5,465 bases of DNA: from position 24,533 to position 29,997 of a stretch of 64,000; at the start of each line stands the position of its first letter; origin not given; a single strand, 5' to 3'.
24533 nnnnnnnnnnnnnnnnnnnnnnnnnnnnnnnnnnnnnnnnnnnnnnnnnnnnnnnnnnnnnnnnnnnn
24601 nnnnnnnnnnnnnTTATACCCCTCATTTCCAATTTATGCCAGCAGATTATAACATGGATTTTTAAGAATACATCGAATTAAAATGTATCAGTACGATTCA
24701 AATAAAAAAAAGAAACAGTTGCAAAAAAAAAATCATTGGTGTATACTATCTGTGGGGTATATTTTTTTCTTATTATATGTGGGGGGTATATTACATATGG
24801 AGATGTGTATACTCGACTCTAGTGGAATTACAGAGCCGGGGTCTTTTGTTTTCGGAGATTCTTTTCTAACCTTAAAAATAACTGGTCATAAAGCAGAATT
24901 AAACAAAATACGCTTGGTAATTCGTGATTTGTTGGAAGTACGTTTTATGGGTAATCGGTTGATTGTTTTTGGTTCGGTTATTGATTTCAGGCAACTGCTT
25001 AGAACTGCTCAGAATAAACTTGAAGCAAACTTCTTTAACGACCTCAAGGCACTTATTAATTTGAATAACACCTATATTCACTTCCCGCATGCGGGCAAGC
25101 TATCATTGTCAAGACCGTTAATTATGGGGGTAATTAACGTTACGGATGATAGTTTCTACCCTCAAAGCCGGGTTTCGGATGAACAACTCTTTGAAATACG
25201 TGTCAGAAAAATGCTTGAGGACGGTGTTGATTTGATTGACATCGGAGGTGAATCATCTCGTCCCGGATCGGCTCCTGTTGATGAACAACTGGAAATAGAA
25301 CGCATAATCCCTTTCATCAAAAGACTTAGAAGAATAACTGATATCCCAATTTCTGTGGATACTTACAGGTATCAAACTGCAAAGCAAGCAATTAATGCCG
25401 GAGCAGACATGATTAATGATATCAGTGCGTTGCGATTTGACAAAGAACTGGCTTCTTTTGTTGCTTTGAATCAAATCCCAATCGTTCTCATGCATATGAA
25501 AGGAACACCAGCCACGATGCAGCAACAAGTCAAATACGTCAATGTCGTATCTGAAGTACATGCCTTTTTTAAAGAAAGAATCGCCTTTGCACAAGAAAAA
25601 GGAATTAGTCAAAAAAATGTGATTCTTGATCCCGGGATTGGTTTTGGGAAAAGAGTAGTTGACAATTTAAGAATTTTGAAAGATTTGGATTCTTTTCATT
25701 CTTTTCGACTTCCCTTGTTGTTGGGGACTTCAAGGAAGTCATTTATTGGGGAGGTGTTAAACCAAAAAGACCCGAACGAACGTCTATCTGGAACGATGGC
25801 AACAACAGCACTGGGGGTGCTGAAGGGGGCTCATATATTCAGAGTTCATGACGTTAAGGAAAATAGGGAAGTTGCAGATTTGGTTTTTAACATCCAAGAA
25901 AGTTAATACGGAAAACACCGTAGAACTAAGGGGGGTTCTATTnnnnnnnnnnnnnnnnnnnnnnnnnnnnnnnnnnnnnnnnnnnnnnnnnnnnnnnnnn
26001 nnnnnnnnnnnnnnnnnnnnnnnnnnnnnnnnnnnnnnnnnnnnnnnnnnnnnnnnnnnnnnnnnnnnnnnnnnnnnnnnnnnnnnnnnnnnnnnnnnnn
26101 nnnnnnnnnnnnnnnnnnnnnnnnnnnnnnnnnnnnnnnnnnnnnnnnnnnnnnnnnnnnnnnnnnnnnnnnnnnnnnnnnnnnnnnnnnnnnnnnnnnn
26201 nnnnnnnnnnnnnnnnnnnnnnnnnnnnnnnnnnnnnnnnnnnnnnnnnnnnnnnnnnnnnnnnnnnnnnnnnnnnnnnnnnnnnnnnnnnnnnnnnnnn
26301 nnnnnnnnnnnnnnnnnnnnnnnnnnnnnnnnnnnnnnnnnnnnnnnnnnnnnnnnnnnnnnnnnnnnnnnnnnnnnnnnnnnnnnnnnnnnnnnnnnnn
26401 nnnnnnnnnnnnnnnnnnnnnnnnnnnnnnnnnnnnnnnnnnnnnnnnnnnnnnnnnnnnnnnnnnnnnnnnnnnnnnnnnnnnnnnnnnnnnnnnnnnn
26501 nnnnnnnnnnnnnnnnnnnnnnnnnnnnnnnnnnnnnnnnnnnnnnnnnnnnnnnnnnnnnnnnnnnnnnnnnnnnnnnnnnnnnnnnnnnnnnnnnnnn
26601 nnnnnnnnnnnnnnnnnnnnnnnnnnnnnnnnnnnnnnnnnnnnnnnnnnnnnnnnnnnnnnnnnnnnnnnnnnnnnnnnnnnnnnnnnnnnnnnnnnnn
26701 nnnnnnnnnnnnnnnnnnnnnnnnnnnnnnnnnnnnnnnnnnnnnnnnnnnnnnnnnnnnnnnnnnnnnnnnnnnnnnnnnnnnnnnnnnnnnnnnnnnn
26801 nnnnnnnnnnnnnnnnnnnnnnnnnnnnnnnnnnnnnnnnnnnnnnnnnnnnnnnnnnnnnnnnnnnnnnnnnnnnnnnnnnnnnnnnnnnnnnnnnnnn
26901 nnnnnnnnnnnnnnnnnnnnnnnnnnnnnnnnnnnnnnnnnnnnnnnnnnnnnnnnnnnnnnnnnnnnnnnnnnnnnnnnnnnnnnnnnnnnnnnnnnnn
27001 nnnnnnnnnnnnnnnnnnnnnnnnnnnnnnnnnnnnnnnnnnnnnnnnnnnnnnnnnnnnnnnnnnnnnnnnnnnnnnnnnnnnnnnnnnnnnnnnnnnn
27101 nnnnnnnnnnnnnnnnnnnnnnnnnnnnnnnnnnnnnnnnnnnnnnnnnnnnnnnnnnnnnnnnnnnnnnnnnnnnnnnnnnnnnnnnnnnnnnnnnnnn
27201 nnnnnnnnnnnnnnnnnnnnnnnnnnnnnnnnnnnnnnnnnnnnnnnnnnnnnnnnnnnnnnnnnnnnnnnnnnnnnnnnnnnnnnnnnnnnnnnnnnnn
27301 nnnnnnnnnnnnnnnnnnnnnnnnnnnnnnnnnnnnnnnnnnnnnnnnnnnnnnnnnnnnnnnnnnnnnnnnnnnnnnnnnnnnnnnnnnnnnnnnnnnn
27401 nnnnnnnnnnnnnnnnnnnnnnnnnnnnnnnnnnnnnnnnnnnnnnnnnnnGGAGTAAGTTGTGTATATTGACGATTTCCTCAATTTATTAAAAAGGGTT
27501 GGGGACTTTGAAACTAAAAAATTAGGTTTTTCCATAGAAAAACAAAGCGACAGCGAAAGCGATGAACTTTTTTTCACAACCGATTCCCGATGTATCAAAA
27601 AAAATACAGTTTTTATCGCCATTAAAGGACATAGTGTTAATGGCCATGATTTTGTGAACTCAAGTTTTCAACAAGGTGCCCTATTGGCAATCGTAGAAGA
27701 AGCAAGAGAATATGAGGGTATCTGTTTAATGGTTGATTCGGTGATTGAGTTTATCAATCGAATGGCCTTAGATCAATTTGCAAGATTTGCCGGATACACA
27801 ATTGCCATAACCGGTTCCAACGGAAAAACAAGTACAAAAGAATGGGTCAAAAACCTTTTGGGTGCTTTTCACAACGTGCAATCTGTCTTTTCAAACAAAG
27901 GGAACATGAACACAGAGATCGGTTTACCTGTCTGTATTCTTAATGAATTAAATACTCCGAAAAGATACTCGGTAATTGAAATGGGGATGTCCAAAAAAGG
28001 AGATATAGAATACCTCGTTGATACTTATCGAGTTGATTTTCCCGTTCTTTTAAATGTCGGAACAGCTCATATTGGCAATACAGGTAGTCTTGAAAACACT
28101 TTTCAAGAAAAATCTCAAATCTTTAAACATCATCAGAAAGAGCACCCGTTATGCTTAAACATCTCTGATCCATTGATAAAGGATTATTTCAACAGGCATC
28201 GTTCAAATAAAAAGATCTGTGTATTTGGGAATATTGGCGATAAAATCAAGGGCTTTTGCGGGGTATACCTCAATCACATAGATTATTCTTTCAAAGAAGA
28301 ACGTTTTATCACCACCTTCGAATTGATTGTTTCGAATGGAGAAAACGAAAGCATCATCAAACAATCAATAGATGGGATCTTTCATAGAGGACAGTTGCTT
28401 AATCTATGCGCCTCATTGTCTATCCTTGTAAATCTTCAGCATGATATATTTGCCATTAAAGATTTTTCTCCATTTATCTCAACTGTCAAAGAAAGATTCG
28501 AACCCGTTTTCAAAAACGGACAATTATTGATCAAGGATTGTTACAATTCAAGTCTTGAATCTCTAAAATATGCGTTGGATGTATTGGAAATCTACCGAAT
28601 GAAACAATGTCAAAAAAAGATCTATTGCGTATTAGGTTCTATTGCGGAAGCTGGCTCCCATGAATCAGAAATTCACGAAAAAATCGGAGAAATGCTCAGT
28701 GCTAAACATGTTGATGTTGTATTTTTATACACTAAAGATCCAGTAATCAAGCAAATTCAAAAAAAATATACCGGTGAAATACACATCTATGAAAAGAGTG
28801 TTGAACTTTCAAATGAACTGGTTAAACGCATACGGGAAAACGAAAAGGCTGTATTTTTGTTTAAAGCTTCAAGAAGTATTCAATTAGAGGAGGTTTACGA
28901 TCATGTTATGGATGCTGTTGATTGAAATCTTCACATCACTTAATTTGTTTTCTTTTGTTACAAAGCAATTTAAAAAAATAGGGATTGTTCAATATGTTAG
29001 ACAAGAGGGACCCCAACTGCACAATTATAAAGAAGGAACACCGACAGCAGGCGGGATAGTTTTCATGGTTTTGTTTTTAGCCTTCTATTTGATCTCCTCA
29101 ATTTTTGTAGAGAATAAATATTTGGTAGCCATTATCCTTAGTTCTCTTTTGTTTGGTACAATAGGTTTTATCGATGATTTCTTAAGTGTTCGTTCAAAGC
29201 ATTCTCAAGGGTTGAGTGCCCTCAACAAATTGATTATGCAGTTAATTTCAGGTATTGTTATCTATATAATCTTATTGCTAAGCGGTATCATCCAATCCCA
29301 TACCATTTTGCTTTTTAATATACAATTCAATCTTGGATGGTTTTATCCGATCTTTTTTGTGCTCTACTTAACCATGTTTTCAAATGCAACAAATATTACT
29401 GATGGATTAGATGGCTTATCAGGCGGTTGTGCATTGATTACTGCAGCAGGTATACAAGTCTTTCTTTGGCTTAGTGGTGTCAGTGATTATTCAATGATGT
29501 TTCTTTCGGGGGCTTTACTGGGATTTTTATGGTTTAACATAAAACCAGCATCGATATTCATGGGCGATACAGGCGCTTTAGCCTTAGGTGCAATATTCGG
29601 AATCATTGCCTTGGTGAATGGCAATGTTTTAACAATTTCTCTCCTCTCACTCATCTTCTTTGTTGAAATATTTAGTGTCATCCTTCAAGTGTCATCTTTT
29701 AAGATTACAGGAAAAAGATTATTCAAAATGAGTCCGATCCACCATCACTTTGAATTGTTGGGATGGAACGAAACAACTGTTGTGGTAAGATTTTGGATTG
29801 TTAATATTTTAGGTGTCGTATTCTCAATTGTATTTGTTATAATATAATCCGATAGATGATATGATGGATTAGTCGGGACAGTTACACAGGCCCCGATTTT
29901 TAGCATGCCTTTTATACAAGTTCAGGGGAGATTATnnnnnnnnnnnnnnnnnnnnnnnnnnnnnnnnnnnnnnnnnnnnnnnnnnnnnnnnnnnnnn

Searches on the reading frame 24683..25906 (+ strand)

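Call 45: search_protein_families(library=pfam, proteins=[window:24683-25906:+], max_evalue=0.001)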
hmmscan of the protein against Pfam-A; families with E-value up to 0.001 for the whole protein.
window:24683-25906:+ (407 aa): 1 family
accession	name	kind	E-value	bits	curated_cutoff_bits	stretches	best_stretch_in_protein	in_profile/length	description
PF00809.28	Pterin_bind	-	7.1e-79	265.3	25.5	1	148-389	1-244/244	Pterin binding enzyme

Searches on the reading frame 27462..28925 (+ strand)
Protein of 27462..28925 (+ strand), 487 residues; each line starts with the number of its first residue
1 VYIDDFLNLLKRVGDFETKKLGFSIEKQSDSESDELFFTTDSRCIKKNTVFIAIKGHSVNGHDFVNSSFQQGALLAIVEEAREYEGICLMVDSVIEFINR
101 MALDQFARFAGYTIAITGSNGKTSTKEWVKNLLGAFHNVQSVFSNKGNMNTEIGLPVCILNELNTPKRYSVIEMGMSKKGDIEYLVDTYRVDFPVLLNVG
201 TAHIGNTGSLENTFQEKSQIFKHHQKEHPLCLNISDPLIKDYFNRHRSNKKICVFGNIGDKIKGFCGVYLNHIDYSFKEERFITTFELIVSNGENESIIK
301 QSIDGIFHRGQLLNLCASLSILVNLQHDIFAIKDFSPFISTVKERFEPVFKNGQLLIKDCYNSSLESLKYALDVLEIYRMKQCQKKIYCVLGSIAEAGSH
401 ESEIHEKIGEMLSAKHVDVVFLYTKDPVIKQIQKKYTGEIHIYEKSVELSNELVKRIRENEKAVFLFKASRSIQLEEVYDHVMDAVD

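Call 45: search_protein_families(library=pfam, proteins=[window:27462-28925:+], max_evalue=0.001)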
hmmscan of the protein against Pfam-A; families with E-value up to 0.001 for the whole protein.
window:27462-28925:+ (487 aa): 3 families
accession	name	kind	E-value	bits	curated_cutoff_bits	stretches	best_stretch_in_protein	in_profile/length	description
PF08245.18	Mur_ligase_M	-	1.7e-26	93.8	24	1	116-267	1-152/200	Mur ligase middle domain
PF02875.26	Mur_ligase_C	-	2.6e-12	48.1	28.4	1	345-469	2-125/127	Mur ligase, glutamate ligase domain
PF01225.30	Mur_ligase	-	1.5e-06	28.9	21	1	37-85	4-57/95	Mur ligase family, catalytic domain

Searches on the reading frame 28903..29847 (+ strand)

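Call 45: search_protein_families(library=pfam, proteins=[window:28903-29847:+], max_evalue=0.001)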
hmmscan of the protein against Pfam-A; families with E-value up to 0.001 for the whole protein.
window:28903-29847:+ (314 aa): 1 family
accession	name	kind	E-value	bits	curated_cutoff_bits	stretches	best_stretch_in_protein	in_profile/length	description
PF00953.26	Glycos_transf_4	-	1.9e-33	116.1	27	1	75-238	2-158/160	Glycosyl transferase family 4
